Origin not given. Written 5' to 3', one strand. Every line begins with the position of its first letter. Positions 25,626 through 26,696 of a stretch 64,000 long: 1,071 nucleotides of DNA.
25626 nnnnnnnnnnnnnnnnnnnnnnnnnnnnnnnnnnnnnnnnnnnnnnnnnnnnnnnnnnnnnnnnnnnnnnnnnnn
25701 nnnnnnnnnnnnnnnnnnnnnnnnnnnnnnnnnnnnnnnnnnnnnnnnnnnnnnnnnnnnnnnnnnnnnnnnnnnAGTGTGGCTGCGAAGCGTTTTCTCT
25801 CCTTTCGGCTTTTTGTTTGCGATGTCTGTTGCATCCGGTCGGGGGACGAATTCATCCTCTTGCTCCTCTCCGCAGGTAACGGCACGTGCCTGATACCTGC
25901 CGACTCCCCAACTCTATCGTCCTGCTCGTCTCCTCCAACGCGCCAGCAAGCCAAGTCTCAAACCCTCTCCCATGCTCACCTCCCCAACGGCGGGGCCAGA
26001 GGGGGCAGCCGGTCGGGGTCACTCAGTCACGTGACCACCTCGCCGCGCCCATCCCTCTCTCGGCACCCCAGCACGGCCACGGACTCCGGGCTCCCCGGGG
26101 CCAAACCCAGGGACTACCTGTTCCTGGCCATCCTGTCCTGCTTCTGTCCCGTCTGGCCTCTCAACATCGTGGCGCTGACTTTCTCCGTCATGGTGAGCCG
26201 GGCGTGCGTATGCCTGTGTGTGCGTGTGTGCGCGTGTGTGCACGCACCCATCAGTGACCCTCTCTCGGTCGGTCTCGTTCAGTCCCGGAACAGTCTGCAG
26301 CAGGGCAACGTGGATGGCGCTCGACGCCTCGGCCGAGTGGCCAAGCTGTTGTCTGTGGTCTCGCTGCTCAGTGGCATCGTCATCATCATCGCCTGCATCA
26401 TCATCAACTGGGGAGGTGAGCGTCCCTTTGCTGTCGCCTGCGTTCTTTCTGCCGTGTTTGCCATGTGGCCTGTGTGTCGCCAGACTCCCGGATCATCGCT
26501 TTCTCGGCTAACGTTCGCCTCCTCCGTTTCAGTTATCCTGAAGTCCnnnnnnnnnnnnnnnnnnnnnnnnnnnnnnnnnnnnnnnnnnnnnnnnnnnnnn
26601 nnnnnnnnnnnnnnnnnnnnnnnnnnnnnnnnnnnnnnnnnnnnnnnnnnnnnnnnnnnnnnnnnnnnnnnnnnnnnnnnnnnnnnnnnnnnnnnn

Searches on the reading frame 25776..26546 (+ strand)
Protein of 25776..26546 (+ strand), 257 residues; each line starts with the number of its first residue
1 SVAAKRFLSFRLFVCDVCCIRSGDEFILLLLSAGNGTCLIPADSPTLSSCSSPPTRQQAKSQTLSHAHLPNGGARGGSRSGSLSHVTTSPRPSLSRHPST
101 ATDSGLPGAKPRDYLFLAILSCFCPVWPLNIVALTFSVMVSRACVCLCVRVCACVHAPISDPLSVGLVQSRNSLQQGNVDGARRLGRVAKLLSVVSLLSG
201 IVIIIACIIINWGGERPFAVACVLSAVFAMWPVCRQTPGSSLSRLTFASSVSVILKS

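Call 20: search_protein_families(library=pfam, max_evalue=0.01, proteins=[window:25776-26546:+])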
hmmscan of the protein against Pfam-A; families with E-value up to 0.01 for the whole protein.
seq(257 aa): 1 family
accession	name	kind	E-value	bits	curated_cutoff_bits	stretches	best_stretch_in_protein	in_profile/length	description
PF04505.17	CD225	-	4.9e-16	59.1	27.1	2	110-143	1-34/68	Interferon-induced transmembrane protein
